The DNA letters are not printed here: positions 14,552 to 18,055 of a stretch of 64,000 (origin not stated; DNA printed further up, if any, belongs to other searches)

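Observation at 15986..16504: Histidine-phosphatase (PGAM/cofactor-dependent mutase-like) domain embedded inside valyl-tRNA synthetase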

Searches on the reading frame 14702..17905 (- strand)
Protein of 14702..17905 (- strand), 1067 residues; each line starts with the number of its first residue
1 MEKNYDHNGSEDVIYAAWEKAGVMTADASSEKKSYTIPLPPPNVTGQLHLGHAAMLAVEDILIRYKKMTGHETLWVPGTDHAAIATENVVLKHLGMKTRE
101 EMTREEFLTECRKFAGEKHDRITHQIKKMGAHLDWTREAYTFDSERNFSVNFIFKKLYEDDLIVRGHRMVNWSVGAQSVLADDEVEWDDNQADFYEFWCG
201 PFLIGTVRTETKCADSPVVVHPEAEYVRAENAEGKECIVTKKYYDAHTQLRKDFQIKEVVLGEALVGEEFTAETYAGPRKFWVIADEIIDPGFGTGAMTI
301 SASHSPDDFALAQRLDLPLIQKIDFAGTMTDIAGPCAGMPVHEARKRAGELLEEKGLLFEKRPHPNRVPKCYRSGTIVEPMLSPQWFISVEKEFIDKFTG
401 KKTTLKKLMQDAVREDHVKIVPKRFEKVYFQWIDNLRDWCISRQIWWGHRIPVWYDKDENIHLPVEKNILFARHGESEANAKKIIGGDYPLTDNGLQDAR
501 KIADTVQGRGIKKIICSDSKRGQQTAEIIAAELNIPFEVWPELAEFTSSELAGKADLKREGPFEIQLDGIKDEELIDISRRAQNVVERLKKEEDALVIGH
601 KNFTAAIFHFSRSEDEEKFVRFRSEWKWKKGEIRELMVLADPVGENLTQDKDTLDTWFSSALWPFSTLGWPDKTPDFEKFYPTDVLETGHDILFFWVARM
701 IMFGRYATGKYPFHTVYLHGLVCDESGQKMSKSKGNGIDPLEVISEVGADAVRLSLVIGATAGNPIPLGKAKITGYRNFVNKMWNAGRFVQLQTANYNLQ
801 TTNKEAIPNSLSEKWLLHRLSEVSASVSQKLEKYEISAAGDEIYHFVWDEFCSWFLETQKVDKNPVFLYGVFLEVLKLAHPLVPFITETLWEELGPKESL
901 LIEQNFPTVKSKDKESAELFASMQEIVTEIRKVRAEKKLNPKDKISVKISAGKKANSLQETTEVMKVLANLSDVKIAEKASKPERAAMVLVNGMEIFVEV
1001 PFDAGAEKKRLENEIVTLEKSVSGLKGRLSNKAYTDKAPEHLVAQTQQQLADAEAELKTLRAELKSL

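Call 4: search_protein_families(library=pfam, proteins=[window:14702-17905:-], max_evalue=1)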
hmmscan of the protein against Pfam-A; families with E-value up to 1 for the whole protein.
window:14702-17905:- (1067 aa): 7 families
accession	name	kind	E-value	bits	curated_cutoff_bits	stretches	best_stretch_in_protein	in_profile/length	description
PF00133.28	tRNA-synt_1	-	1.5e-127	426.3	22.7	2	14-481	2-274/414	tRNA synthetases class I (I, L, M and V)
PF08264.19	Anticodon_1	-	3.3e-32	111.9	25.1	1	813-949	1-148/148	Anticodon-binding domain of tRNA ligase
PF00300.27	His_Phos_1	-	4.7e-24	85.6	21.7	1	469-610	1-157/194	Histidine phosphatase superfamily (branch 1)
PF09334.17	tRNA-synt_1g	-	8.6e-19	68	20.1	3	42-186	8-136/391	tRNA synthetases class I (M)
PF10458.14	Val_tRNA-synt_C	-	8.1e-12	45.7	25.9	1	1006-1067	4-65/66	Valyl tRNA synthetase tRNA binding arm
PF01406.26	tRNA-synt_1e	-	0.00084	19.2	27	1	702-757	227-281/301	tRNA synthetases class I (C) catalytic domain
PF16326.10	ABC_tran_CTD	-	0.028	15.1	32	1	1008-1060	10-60/69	ABC transporter C-terminal domain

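Call 5: find_homologous_proteins(query=window:14702-17905:-, max_evalue=1e-10)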
Query window:14702-17905:- (1067 aa): 8000 proteins with E <= 1e-10 among 8000 candidates; the best 120 are listed.
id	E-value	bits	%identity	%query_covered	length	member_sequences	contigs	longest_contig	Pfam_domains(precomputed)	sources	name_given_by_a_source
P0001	0.0e+0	2331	94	100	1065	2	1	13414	PF09334.18,PF08264.20,PF00133.29,PF10458.15,PF00300.28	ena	-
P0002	0.0e+0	2271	92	60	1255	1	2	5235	PF09334.18,PF08264.20,PF00133.29,PF10458.15,PF00300.28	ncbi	-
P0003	0.0e+0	2189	88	100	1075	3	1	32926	PF09334.18,PF08264.20,PF00133.29,PF10458.15,PF00300.28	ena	-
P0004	0.0e+0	2175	87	100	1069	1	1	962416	PF09334.18,PF08264.20,PF00133.29,PF10458.15,PF00300.28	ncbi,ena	-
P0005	0.0e+0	2149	86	100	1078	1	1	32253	PF09334.18,PF08264.20,PF00133.29,PF10458.15,PF00300.28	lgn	-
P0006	0.0e+0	2108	83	100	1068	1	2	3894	PF09334.18,PF08264.20,PF00133.29,PF10458.15,PF00300.28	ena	-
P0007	0.0e+0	2035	81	100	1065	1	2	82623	PF09334.18,PF08264.20,PF00133.29,PF10458.15,PF00300.28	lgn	-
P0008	0.0e+0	1817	73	100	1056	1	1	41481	PF09334.18,PF08264.20,PF00133.29,PF10458.15,PF00300.28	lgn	-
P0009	0.0e+0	1789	71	61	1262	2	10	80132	PF09334.18,PF08264.20,PF00133.29,PF10458.15,PF00300.28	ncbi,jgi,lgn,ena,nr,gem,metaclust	ncbi:class I tRNA ligase family protein [bacterium]|jgi:valyl-tRNA synthetase|nr:class I tRNA ligase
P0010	0.0e+0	1647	67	99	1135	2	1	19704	PF09334.18,PF08264.20,PF00133.29,PF10458.15,PF00300.28,PF00216.27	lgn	-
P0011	0.0e+0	1437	59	99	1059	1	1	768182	PF09334.18,PF08264.20,PF00133.29,PF10458.15,PF00300.28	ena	-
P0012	0.0e+0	1434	59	98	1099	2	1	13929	PF09334.18,PF08264.20,PF00133.29,PF10458.15,PF00300.28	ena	-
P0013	0.0e+0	1419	60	99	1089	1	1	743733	PF09334.18,PF08264.20,PF00133.29,PF10458.15,PF00300.28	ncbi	-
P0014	0.0e+0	1411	63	89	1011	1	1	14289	PF09334.18,PF08264.20,PF00133.29,PF00300.28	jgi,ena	-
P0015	0.0e+0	1406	58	100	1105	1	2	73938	PF09334.18,PF08264.20,PF00133.29,PF10458.15,PF00300.28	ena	-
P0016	0.0e+0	1400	57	100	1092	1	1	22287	PF09334.18,PF08264.20,PF00133.29,PF10458.15,PF00300.28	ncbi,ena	-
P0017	0.0e+0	1398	55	58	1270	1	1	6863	PF09334.18,PF08264.20,PF00133.29,PF10458.15,PF00300.28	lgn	-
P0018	0.0e+0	1395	58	99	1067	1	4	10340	PF09334.18,PF08264.20,PF00133.29,PF10458.15,PF00300.28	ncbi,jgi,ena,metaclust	metaclust:\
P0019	0.0e+0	1383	59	99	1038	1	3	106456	PF09334.18,PF08264.20,PF00133.29,PF10458.15,PF00300.28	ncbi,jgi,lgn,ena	-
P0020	0.0e+0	1373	57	100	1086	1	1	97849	PF09334.18,PF08264.20,PF00133.29,PF10458.15,PF00300.28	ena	-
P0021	0.0e+0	1369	57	98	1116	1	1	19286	PF09334.18,PF08264.20,PF00133.29,PF10458.15,PF00300.28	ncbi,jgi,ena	-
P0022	0.0e+0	1366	55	100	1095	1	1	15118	PF09334.18,PF08264.20,PF00133.29,PF10458.15,PF00300.28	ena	-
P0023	0.0e+0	1364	56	100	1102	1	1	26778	PF09334.18,PF08264.20,PF00133.29,PF10458.15,PF00300.28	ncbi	-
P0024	0.0e+0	1353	55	58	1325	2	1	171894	PF09334.18,PF08264.20,PF00133.29,PF10458.15,PF00300.28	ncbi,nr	ncbi:class I tRNA ligase family protein [Candidatus Gracilibacteria bacterium]|nr:class I tRNA ligas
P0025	0.0e+0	1353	59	52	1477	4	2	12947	PF09334.18,PF08264.20,PF00133.29,PF10458.15,PF00300.28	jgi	jgi:valyl-tRNA synthetase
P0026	0.0e+0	1350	58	99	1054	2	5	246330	PF09334.18,PF08264.20,PF00133.29,PF10458.15,PF00300.28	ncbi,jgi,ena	jgi:valyl-tRNA synthetase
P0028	0.0e+0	1314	55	99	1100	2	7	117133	PF09334.18,PF08264.20,PF00133.29,PF10458.15,PF00300.28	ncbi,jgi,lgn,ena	-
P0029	0.0e+0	1314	56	60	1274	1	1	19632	PF09334.18,PF08264.20,PF00133.29,PF10458.15,PF00300.28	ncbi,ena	-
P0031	0.0e+0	1287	55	100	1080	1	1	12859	PF09334.18,PF08264.20,PF00133.29,PF10458.15,PF00300.28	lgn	-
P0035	0.0e+0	1270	55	99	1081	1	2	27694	PF09334.18,PF08264.20,PF00133.29,PF10458.15,PF00300.28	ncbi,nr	ncbi:hypothetical protein CSB37_00050 [bacterium DOLZORAL124_38_8]|nr:MAG: hypothetical protein CSB3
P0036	0.0e+0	1268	54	99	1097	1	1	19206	PF09334.18,PF08264.20,PF00133.29,PF10458.15,PF00300.28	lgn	-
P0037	0.0e+0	1248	54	99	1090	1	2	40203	PF09334.18,PF08264.20,PF00133.29,PF10458.15,PF00300.28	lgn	-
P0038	0.0e+0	1245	52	60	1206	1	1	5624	PF09334.18,PF08264.20,PF00133.29,PF10458.15,PF00300.28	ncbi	-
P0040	0.0e+0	1243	54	99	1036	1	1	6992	PF09334.18,PF08264.20,PF13603.13,PF00133.29,PF10458.15,PF00300.28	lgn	-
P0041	0.0e+0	1238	54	99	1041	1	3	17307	PF09334.18,PF08264.20,PF13603.13,PF00133.29,PF10458.15,PF00300.28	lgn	-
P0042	0.0e+0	1226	55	99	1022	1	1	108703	PF09334.18,PF08264.20,PF13603.13,PF00133.29,PF10458.15,PF00300.28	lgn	-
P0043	0.0e+0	1225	54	99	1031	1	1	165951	PF09334.18,PF08264.20,PF13603.13,PF00133.29,PF10458.15,PF00300.28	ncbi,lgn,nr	ncbi:class I tRNA ligase family protein [Candidatus Gracilibacteria bacterium]|nr:class I tRNA ligas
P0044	0.0e+0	1223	52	100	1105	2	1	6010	PF09334.18,PF08264.20,PF00133.29,PF10458.15,PF00300.28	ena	-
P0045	0.0e+0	1206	53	99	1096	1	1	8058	PF09334.18,PF08264.20,PF00133.29,PF10458.15,PF00300.28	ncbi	-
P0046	0.0e+0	1206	53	99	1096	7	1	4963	PF09334.18,PF01406.26,PF08264.20,PF00133.29,PF10458.15,PF00300.28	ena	-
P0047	0.0e+0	1201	52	99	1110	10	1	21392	PF09334.18,PF08264.20,PF00133.29,PF10458.15,PF00300.28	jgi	-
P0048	0.0e+0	1199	53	100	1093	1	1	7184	PF09334.18,PF01406.26,PF08264.20,PF00133.29,PF10458.15,PF00300.28,PF16326.11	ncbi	-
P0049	0.0e+0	1196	53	99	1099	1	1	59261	PF09334.18,PF08264.20,PF00133.29,PF10458.15,PF00300.28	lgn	-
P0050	0.0e+0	1192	51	99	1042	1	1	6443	PF09334.18,PF08264.20,PF00133.29,PF10458.15,PF00300.28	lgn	-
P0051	0.0e+0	1190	51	100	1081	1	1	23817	PF09334.18,PF08264.20,PF00133.29,PF10458.15,PF00300.28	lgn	-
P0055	0.0e+0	1160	51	100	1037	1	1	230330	PF09334.18,PF08264.20,PF00133.29,PF10458.15,PF00300.28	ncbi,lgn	-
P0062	0.0e+0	1149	61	37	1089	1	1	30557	PF09334.18,PF08264.20,PF00133.29,PF10458.15,PF00300.28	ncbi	-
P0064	0.0e+0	1129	50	99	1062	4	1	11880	PF09334.18,PF08264.20,PF00133.29,PF10458.15,PF00300.28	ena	-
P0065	0.0e+0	1127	50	100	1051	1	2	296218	PF09334.18,PF08264.20,PF13603.13,PF00133.29,PF10458.15,PF00300.28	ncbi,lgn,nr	ncbi:class I tRNA ligase family protein [Candidatus Gracilibacteria bacterium]|nr:class I tRNA ligas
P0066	0.0e+0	1123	51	99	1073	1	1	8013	PF09334.18,PF08264.20,PF13603.13,PF00133.29,PF10458.15,PF00300.28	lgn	-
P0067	0.0e+0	1120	61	43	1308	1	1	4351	PF09334.18,PF08264.20,PF00133.29,PF00300.28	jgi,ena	-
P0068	0.0e+0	1116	55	88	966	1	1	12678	PF09334.18,PF08264.20,PF13603.13,PF00133.29,PF10458.15,PF00300.28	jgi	-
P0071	0.0e+0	1077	46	62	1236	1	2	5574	PF09334.18,PF04480.19,PF08264.20,PF00133.29,PF10458.15,PF00300.28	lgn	-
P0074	0.0e+0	1049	47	100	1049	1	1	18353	PF09334.18,PF08264.20,PF00133.29,PF10458.15,PF00300.28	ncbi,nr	ncbi:class I tRNA ligase family protein [Candidatus Peregrinibacteria bacterium]|nr:class I tRNA lig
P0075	0.0e+0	1049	44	62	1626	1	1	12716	PF09334.18,PF08264.20,PF00133.29,PF10458.15,PF00300.28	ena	-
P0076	0.0e+0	1035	47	100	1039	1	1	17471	PF09334.18,PF08264.20,PF00133.29,PF10458.15,PF00300.28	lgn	-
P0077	0.0e+0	1034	58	37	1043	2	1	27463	PF09334.18,PF00133.29,PF00300.28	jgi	-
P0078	0.0e+0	1031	45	100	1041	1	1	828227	PF09334.18,PF01406.26,PF08264.20,PF13603.13,PF00133.29,PF10458.15,PF00300.28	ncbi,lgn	-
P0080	0.0e+0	1020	56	43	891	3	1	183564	PF09334.18,PF08264.20,PF00133.29,PF10458.15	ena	-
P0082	0.0e+0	1014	43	62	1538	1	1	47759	PF09334.18,PF08264.20,PF00133.29,PF10458.15,PF00300.28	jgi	jgi:valyl-tRNA synthetase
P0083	0.0e+0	1013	45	100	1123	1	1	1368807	PF09334.18,PF08264.20,PF00133.29,PF10458.15,PF00300.28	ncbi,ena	-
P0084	5.6e-296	1003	53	39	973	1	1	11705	PF09334.18,PF08264.20,PF00133.29,PF10458.15,PF00300.28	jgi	-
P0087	5.7e-294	996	44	61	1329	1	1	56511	PF09334.18,PF08264.20,PF13603.13,PF00133.29,PF10458.15,PF00300.28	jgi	jgi:valyl-tRNA synthetase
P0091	1.0e-289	982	40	62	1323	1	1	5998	PF09334.18,PF08264.20,PF00133.29,PF10458.15,PF00300.28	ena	-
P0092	2.3e-289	981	45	99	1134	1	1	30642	PF09334.18,PF01406.26,PF08264.20,PF00133.29,PF10458.15,PF00300.28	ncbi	ncbi:MAG: class I tRNA ligase family protein [Candidatus Peregrinibacteria bacterium]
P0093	1.9e-288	978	46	60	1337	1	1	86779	PF09334.18,PF08264.20,PF00133.29,PF10458.15,PF00300.28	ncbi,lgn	-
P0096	5.7e-285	966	65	27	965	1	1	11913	PF09334.18,PF08264.20,PF13603.13,PF00133.29,PF10458.15,PF00300.28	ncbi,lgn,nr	ncbi:class I tRNA ligase family protein [Candidatus Gracilibacteria bacterium]|nr:class I tRNA ligas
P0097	2.4e-282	958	45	99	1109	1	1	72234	PF09334.18,PF01406.26,PF08264.20,PF00133.29,PF10458.15,PF00300.28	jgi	jgi:valyl-tRNA synthetase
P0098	2.1e-281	954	45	100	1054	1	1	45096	PF09334.18,PF08264.20,PF13603.13,PF00133.29,PF10458.15,PF00300.28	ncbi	-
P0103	1.2e-278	945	44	96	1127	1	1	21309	PF09334.18,PF08264.20,PF00133.29,PF10458.15,PF00300.28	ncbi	-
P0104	1.9e-277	941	52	79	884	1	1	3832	PF09334.18,PF08264.20,PF00133.29,PF10458.15,PF00300.28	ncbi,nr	ncbi:MAG: class I tRNA ligase family protein, partial [Candidatus Peregrinibacteria bacterium]|nr:cl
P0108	9.4e-271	919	42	62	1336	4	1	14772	PF09334.18,PF08264.20,PF00133.29,PF10458.15,PF00300.28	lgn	-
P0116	1.3e-260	885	51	76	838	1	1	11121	PF09334.18,PF08264.20,PF00133.29,PF10458.15,PF00300.28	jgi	-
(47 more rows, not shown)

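Call 26: find_related_loci(query=window:14705-17905:-, collection=genome_contigs, flank=5000)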
Query window:14705-17905:- (1067 aa) in genome_contigs; peptide patterns used: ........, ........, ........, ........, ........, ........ (x = any residue, [..] = any of these).
40 stretches matched a pattern; 24 encode a relative of the query (tblastn E <= 1e-3); 24 distinct loci.
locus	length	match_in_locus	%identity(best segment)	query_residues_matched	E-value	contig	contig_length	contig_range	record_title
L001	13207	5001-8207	87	1-1067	0e+0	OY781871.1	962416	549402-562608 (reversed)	MAG: Candidatus Gracilibacteria bacterium isolate aa87c5ac-7a06-4bd6-af26-82c4354fe085 genome assembly, chromosome: 1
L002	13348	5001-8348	52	1-1067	0e+0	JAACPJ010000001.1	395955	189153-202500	MAG: bacterium isolate CG_2015-02_41_16 CG_2015-02_curated_scaffold_3, whole genome shotgun sequence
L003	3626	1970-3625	89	1-538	0e+0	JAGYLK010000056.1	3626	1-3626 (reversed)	Candidatus Gracilibacteria bacterium isolate M50B91 k51_1410550_flag_0_multi_16.9245_len_3626, whole genome shotgun sequ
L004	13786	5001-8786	71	1-1067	0e+0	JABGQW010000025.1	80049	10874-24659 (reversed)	MAG: bacterium isolate co234_bin65 NODE_604_length_80049_cov_40.580369, whole genome shotgun sequence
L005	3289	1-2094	69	464-1067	0e+0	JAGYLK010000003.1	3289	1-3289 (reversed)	Candidatus Gracilibacteria bacterium isolate M50B91 k51_1009339_flag_0_multi_14.0000_len_3289, whole genome shotgun sequ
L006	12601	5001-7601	69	1-1060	0e+0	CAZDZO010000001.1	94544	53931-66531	MAG TPA_asm: uncultured Candidatus Peribacteria bacterium isolate binchicken_co28_221 genome assembly, contig: NODE_161_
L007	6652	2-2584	56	393-1067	0e+0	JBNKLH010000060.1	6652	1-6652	MAG: Candidatus Altimarinota bacterium isolate H1H2.bin.2.strict NODE_60_length_6652_cov_3.551635, whole genome shotgun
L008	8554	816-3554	63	1-1064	0e+0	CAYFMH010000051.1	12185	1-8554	MAG TPA_asm: uncultured Candidatus Peribacteria bacterium isolate ERP019367_co2_130 genome assembly, contig: NODE_3341_l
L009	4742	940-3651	63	1-1060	0e+0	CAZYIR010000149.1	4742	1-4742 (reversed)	MAG TPA_asm: uncultured Candidatus Peribacteria bacterium isolate binchicken_co219_8 genome assembly, contig: k141_12726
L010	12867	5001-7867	62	1-1061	0e+0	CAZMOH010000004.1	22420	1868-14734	MAG TPA_asm: uncultured Candidatus Peribacteria bacterium isolate SRP163575_co1_366 genome assembly, contig: NODE_4742_l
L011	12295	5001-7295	56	1-1046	2e-153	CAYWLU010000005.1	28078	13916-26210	MAG TPA_asm: uncultured Candidatus Peribacteria bacterium isolate SRP191223_co1_4 genome assembly, contig: NODE_1314_len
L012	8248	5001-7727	65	1-937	3e-121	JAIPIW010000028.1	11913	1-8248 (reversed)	MAG: Candidatus Gracilibacteria bacterium isolate Tobar13m-G44 Tobar13m-C5098, whole genome shotgun sequence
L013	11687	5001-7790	38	1-1060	3e-98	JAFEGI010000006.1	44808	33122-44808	MAG: Verrucomicrobia bacterium isolate SZAS-13 VERR-KAN-2__6__length-44808, whole genome shotgun sequence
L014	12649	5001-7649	41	1-1061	2e-93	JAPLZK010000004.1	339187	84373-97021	MAG: Candidatus Uhrbacteria bacterium isolate LacPavin_0818_WC45_MAG_46_11 LacPavin_0818_WC45_scaffold_32488, whole geno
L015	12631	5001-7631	39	1-1062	9e-91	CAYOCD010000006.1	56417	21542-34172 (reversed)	MAG TPA_asm: uncultured Gammaproteobacteria bacterium isolate SRP272421_co1_712 genome assembly, contig: NODE_867_length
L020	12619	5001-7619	35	1-1067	5e-82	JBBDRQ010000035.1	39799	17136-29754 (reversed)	MAG: Actinomycetota bacterium isolate LejiaC_64_18 Lejia_C_2350_length_39799_cov_11, whole genome shotgun sequence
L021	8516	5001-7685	33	3-1067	4e-79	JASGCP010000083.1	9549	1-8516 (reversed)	MAG: Phycisphaerales bacterium isolate MAG08 NODE_3499_length_9549_cov_46.921951, whole genome shotgun sequence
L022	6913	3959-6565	34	5-1067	1e-74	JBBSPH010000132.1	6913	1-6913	MAG: Flavobacteriales bacterium isolate LS6_sbin.50 LS6_sbin.50_K_971613_L_6913_cov_9.7673, whole genome shotgun sequenc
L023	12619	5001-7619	34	1-1067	3e-71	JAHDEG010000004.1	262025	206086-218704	MAG: Flavobacteriales bacterium isolate MAG-176 ND_7, whole genome shotgun sequence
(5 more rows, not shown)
